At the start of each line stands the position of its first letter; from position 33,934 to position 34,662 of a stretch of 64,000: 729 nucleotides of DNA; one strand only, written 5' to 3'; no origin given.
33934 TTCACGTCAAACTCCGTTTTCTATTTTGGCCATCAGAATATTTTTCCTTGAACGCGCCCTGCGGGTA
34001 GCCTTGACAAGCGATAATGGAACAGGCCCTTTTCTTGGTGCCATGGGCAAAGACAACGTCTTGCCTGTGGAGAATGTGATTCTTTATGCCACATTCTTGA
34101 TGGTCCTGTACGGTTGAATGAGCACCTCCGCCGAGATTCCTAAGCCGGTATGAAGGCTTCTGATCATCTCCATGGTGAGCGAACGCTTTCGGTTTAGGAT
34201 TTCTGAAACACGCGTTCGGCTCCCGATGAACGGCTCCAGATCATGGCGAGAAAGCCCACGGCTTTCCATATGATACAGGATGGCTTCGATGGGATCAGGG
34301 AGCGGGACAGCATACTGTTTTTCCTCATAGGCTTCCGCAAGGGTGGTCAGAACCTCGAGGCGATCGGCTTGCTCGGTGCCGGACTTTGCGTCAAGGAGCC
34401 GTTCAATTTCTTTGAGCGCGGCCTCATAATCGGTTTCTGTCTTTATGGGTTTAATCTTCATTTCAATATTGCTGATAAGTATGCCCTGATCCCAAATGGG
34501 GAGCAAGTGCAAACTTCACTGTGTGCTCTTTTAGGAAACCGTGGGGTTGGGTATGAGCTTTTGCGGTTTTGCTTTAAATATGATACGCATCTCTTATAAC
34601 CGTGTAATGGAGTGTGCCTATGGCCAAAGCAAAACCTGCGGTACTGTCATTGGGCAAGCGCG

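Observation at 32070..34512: Low-GC island carrying a secreted 13-repeat ankyrin protein with a novel N-terminal domain and an orphan HigA-like antitoxin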

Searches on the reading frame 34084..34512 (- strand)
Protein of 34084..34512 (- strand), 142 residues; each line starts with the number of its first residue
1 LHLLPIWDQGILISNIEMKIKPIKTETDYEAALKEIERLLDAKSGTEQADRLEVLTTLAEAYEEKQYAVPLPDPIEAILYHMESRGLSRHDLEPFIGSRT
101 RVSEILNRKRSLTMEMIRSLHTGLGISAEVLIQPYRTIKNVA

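Call 5: search_protein_families(library=pfam, proteins=[window:34084-34512:-], max_evalue=0.01)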
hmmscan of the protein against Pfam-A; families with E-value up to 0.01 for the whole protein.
window:34084-34512:- (142 aa): 1 family
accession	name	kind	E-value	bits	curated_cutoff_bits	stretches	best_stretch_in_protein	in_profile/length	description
PF01381.28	HTH_3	-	6.8e-05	23.3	23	1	82-130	5-54/55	Helix-turn-helix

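Call 6: search_protein_families(library=ncbifam, proteins=[window:34084-34512:-], max_evalue=0.01)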
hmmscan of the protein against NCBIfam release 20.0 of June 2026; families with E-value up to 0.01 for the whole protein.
window:34084-34512:- (142 aa): 0 families

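Call 8: find_encoding_contigs(protein=window:34084-34461:-, flank=10000, max_places=10)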
Protein window:34084-34461:- (125 aa): 6 contigs read that carry it; 3 places shown.
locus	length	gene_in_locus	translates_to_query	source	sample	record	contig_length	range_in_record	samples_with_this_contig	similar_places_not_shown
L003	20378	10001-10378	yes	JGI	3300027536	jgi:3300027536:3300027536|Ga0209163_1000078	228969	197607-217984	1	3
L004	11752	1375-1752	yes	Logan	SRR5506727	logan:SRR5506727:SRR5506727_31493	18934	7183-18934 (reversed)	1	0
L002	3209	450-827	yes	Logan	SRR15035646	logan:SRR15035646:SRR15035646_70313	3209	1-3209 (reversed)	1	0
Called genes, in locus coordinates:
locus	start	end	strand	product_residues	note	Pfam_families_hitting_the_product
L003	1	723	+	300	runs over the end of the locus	PF01509:TruB_N, PF16198:TruB_C_2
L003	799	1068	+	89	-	PF00312:Ribosomal_S15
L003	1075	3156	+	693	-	PF01138:RNase_PH, PF03725:RNase_PH_C, PF03726:PNPase, PF01138:RNase_PH, PF00013:KH_1, PF00575:S1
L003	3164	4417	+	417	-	PF00675:Peptidase_M16, PF05193:Peptidase_M16_C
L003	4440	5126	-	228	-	PF13505:OMP_b-brl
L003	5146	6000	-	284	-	PF00106:adh_short, PF08659:KR, PF13561:adh_short_C2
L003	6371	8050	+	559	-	-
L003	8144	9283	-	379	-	PF02771:Acyl-CoA_dh_N, PF02770:Acyl-CoA_dh_M, PF00441:Acyl-CoA_dh_1, PF22924:ACOX_C_alpha1 (faint), PF08028:Acyl-CoA_dh_2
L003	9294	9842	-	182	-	PF12844:HTH_19, PF13560:HTH_31 (weak), PF01381:HTH_3 (weak), PF07883:Cupin_2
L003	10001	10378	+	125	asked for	-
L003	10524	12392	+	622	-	-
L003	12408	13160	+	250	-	PF06161:DUF975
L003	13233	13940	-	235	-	PF00392:GntR, PF07840:FadR_C (weak), PF07729:FCD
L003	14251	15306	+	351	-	PF18948:DUF5692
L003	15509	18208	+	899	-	PF00037:Fer4, PF12837:Fer4_6 (weak), PF14691:Fer4_20, PF01266:DAO, PF01946:Thi4, PF07992:Pyr_redox_2, PF12831:FAD_oxidored (weak), PF13450:NAD_binding_8, +5 more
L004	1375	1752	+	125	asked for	-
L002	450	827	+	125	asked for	-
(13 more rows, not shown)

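Call 10: find_homologous_proteins(query=window:34084-34461:-, max_evalue=0.001)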
Query window:34084-34461:- (125 aa): 7978 proteins with E <= 0.001 among 8000 candidates; the best 120 are listed.
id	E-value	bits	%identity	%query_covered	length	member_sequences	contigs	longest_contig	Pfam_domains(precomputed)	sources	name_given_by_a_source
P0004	1.1e-72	259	100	100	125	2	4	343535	-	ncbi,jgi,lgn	ncbi:MAG: transcriptional regulator [Syntrophaceae bacterium]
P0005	1.4e-64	233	90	100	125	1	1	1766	-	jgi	-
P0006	2.3e-62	226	86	100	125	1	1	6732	-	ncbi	-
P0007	4.2e-62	225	85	100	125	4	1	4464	-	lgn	-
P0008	4.5e-62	225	85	100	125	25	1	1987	-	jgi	jgi:HTH-type transcriptional regulator / antitoxin HigA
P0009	5.3e-62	225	86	100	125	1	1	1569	-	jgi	jgi:HTH-type transcriptional regulator / antitoxin HigA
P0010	5.9e-62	225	85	100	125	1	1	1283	-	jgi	-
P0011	9.1e-62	224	84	100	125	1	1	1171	-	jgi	jgi:HTH-type transcriptional regulator / antitoxin HigA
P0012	9.4e-62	224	84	100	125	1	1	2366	-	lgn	-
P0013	1.3e-61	224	84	100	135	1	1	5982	-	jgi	jgi:HTH-type transcriptional regulator/antitoxin HigA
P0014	3.1e-61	222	86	100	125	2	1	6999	-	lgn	-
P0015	3.4e-61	222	84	100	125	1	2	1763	-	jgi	jgi:HTH-type transcriptional regulator/antitoxin HigA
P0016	3.9e-61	222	84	100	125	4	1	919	-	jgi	jgi:HTH-type transcriptional regulator/antitoxin HigA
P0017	1.3e-60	220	83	100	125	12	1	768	-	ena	-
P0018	1.3e-60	220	83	100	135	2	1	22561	-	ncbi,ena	-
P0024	6.9e-60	218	82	100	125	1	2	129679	-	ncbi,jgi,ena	-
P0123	1.8e-54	201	77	100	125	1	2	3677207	PF01381.29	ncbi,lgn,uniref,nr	ncbi:type II toxin-antitoxin system HigA family antitoxin [Geobacter sp. AOG1]|uniref:helix-turn-hel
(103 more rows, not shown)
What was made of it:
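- On HigA antitoxin (E. coli K-12 type): Thousands of homologues are annotated as HigA (call 10).
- Checked: More than 7900 homologues were found, many annotated as HigA (call 10).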

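Call 11: find_encoding_contigs(protein=P0123, flank=3000, max_places=3)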
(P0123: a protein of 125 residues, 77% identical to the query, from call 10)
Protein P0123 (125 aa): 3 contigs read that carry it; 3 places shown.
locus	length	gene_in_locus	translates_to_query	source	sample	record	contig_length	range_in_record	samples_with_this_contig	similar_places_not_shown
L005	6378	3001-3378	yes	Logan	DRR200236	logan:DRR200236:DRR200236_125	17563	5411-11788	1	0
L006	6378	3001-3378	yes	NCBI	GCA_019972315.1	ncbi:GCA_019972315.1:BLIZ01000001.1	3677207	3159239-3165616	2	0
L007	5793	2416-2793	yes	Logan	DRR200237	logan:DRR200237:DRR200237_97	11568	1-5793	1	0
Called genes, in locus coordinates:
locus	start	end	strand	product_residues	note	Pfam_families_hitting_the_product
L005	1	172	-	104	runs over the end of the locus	PF06865:Ppnp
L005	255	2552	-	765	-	PF04014:MazE_antitoxin (weak), PF17191:RecG_wedge, PF01336:tRNA_anti-codon (weak), PF00270:DEAD, PF04851:ResIII, PF07517:SecA_DEAD (weak), PF00271:Helicase_C, PF19833:RecG_dom3_C, +1 more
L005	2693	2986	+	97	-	PF09907:HigB_toxin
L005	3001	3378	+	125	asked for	PF01381:HTH_3 (faint)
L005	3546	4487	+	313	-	PF14022:DUF4238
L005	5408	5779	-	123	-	PF01243:PNPOx_N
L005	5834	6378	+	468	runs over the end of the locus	PF00392:GntR, PF00155:Aminotran_1_2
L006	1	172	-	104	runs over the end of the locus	PF06865:Ppnp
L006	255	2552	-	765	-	PF04014:MazE_antitoxin (weak), PF17191:RecG_wedge, PF01336:tRNA_anti-codon (weak), PF00270:DEAD, PF04851:ResIII, PF07517:SecA_DEAD (weak), PF00271:Helicase_C, PF19833:RecG_dom3_C, +1 more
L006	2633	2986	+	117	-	PF09907:HigB_toxin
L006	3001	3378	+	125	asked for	PF01381:HTH_3 (faint)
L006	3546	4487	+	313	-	PF14022:DUF4238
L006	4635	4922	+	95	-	PF10041:DUF2277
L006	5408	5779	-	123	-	PF01243:PNPOx_N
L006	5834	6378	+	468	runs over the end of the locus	PF00392:GntR, PF00155:Aminotran_1_2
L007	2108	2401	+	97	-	PF09907:HigB_toxin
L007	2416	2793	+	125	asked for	PF01381:HTH_3 (faint)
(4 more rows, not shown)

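Call 12: find_encoding_contigs(protein=P0024, flank=3000, max_places=3)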
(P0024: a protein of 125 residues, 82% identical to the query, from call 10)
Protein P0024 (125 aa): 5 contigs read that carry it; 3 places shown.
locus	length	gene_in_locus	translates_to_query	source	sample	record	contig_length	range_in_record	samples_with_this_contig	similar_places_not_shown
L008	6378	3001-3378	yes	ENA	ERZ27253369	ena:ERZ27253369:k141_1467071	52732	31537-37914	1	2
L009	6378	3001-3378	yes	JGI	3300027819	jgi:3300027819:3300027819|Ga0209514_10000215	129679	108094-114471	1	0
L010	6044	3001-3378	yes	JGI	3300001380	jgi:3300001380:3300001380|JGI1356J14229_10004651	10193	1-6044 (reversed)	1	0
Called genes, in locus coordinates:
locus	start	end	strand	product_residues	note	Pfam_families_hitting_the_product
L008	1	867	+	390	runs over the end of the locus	PF14294:DUF4372, PF01609:DDE_Tnp_1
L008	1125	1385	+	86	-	-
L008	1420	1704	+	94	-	PF01582:TIR (weak), PF13676:TIR_2 (weak)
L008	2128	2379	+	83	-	PF02604:PhdYeFM_antitox, PF18506:RelB-like (weak)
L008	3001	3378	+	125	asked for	-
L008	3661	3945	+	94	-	-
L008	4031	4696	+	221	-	PF00106:adh_short, PF08659:KR, PF13561:adh_short_C2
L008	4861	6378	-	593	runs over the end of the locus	PF02776:TPP_enzyme_N, PF00205:TPP_enzyme_M (weak), PF02775:TPP_enzyme_C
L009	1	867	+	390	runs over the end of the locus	PF14294:DUF4372, PF01609:DDE_Tnp_1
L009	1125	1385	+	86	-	-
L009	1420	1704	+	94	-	PF01582:TIR (weak), PF13676:TIR_2 (weak)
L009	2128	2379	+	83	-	PF02604:PhdYeFM_antitox, PF18506:RelB-like (weak)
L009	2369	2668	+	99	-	PF05016:ParE_toxin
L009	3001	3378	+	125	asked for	-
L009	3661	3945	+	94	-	-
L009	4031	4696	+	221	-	PF00106:adh_short, PF08659:KR, PF13561:adh_short_C2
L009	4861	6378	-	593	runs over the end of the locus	PF02776:TPP_enzyme_N, PF00205:TPP_enzyme_M (weak), PF02775:TPP_enzyme_C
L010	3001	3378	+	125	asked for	-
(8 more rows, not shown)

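Call 13: find_encoding_contigs(protein=P0006, flank=4000, max_places=3)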
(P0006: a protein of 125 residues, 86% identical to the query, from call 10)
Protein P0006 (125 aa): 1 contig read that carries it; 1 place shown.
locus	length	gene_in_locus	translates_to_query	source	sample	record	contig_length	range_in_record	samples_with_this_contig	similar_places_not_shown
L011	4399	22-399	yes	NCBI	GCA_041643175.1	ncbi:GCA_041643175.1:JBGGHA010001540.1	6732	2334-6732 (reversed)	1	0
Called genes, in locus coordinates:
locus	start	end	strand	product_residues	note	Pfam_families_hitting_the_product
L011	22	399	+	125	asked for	-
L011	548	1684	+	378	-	PF01757:Acyl_transf_3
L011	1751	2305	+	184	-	PF08534:Redoxin, PF00578:AhpC-TSA, PF13911:AhpC-TSA_2 (weak)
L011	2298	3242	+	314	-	PF00561:Abhydrolase_1, PF12146:Hydrolase_4, PF12697:Abhydrolase_6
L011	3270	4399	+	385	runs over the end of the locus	PF01757:Acyl_transf_3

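Call 40: find_encoding_contigs(protein=P0014, flank=2500, max_places=3)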
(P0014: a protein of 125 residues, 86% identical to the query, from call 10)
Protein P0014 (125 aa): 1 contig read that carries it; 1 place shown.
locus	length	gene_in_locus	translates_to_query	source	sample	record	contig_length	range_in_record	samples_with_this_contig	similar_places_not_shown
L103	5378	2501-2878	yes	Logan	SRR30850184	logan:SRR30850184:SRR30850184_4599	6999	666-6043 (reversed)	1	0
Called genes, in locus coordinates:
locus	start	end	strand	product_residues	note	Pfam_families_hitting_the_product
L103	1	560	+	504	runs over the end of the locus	?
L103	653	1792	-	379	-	PF02771:Acyl-CoA_dh_N, PF02770:Acyl-CoA_dh_M, PF00441:Acyl-CoA_dh_1, PF22924:ACOX_C_alpha1 (faint), PF08028:Acyl-CoA_dh_2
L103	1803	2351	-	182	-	PF12844:HTH_19, PF13560:HTH_31 (weak), PF01381:HTH_3 (weak), PF07883:Cupin_2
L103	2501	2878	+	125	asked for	-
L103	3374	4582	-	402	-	PF14319:Zn_Tnp_IS91, PF04986:Y2_Tnp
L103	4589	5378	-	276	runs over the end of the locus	PF13495:Phage_int_SAM_4, PF00589:Phage_integrase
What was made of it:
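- On Classical genomic island: An IS91 transposase plus recombinase occurs only in relative L103 (call 40).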

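Call 41: find_encoding_contigs(protein=P0018, flank=2500, max_places=3)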
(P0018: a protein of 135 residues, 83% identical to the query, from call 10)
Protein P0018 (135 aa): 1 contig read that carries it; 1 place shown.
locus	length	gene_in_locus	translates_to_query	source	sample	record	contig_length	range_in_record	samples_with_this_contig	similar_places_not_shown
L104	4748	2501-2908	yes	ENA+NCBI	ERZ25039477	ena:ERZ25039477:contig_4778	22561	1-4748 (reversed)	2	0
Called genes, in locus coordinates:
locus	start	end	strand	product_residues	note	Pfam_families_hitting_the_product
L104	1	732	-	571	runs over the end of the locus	PF05598:DUF772, PF01609:DDE_Tnp_1 (faint), PF13751:DDE_Tnp_1_6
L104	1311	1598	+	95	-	PF10387:DUF2442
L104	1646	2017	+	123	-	PF01243:PNPOx_N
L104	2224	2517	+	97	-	PF09907:HigB_toxin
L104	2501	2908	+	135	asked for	-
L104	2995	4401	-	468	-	PF06782:UPF0236 (weak)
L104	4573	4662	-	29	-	-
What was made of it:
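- Canonical partners show HigB 14 nt upstream or overlapping (calls 11, 41).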

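Call 57: search_protein_families(library=padloc, proteins=[window:34084-34461:-], max_evalue=0.001)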
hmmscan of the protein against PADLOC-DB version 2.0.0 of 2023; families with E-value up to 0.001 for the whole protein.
window:34084-34461:- (125 aa): 1 family
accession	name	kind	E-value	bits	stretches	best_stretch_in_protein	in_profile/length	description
PDLC03982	PD-Lambda-2_B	-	1.6e-46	157.4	1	1-117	1-120/402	-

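Call 76: search_solved_structures(query=window:34084-34461:-, max_evalue=0.01, show_alignments=1)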
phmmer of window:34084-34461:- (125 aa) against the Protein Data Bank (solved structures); distinct sequences matched with E-value up to 0.01: 2.
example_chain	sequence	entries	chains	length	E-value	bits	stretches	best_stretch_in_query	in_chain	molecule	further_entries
5ycl_A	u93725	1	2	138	2.9e-06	30.8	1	45-115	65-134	Antitoxin HigA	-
5ifg_B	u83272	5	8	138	3.6e-06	30.5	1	44-114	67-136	Antitoxin HigA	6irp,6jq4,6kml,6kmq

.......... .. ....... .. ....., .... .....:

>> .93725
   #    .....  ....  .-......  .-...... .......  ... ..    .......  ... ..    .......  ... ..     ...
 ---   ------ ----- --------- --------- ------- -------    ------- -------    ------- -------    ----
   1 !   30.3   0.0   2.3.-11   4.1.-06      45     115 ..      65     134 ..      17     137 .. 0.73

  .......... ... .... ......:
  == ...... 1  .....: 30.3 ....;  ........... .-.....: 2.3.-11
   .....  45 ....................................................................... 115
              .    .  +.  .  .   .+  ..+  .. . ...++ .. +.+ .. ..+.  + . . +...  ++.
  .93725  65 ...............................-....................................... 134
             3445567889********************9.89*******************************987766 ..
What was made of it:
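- On HigA antitoxin (E. coli K-12 type): 5YCL and 5IFG HigA match at E 3e-6 over aa 44-115 (call 76).
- Checked: It matches solved E. coli HigA 5IFG/5YCL at E~3e-6 (call 76).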

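Call 87: search_dna_similar(query=window:34084-34461:-, collection=plasmids, mode=protein, max_evalue=1e-10, max_rows=12)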
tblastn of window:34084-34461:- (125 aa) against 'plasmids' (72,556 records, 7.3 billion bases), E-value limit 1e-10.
Records with a match: 402; places in all: 408; records where one place covers at least 80% of the query: 395.
Best place of each record, by identity: 60-80% 2; <60% 400.
By first word of the organism name: Piscirickettsia 79; Sinorhizobium 56; Escherichia 46; Vibrio 27; Enterobacter 25; Salmonella 20; Pantoea 17; Agrobacterium 15; Klebsiella 12; Acinetobacter 8; and 55 more.
By predicted mobility (MOB-suite, as given by PLSDB): non-mobilizable 189; conjugative 150; mobilizable 63.
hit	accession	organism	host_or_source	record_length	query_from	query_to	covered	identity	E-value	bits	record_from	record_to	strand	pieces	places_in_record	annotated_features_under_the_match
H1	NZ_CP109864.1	Paracoccus aminovorans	bacteria,human fecal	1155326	2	122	97%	62.8%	3e-43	157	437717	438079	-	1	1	record has no annotation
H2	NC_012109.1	Desulforapulum autotrophicum HRM2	-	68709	1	119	95%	62.2%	3e-42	154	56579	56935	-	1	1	transcriptional regulator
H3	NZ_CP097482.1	Chroococcidiopsis sp. CCNUC1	cell culture,soil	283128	1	122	98%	57.4%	5e-37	139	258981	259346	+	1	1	transcriptional regulator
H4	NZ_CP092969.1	Methylocystis parvus OBBP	Bacterial Monoculture,Mud, soil or ...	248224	2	119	94%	58.5%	5e-39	145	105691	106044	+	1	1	helix-turn-helix domain-containing protein | type II toxin-antitoxin system HigB family toxin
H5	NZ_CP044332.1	Methylocystis parvus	-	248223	2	119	94%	58.5%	5e-39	145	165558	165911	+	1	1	helix-turn-helix domain-containing protein | type II toxin-antitoxin system HigB family toxin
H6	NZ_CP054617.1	Azospirillum oryzae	cell culture,soil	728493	1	118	94%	56.8%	5e-36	136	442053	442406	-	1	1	transcriptional regulator | type II toxin-antitoxin system HigB family toxin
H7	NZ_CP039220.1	Piscirickettsia salmonis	Salmo salar,cell culture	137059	1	117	94%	57.3%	2e-38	143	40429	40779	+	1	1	helix-turn-helix domain-containing protein | type II toxin-antitoxin system HigB family toxin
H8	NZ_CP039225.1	Piscirickettsia salmonis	Salmo salar,cell culture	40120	1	117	94%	57.3%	5e-38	142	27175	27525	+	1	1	helix-turn-helix domain-containing protein | type II toxin-antitoxin system HigB family toxin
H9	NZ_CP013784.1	Piscirickettsia salmonis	Salmo salar,liver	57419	1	117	94%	57.3%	5e-38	142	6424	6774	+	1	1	helix-turn-helix domain-containing protein | type II toxin-antitoxin system HigB family toxin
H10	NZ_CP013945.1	Piscirickettsia salmonis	Oncorhynchus ...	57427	1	117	94%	57.3%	5e-38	142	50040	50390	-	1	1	helix-turn-helix domain-containing protein | type II toxin-antitoxin system HigB family toxin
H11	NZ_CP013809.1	Piscirickettsia salmonis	Oncorhynchus mykiss,liver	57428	1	117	94%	57.3%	5e-38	142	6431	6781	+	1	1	helix-turn-helix domain-containing protein | type II toxin-antitoxin system HigB family toxin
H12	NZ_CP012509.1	Piscirickettsia salmonis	Oncorhynchus kisutch,Kidney,kidney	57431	1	117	94%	57.3%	5e-38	142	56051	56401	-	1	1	helix-turn-helix domain-containing protein | type II toxin-antitoxin system HigB family toxin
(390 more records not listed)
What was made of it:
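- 402 plasmid records carry homologues, mostly alongside HigB (call 87).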
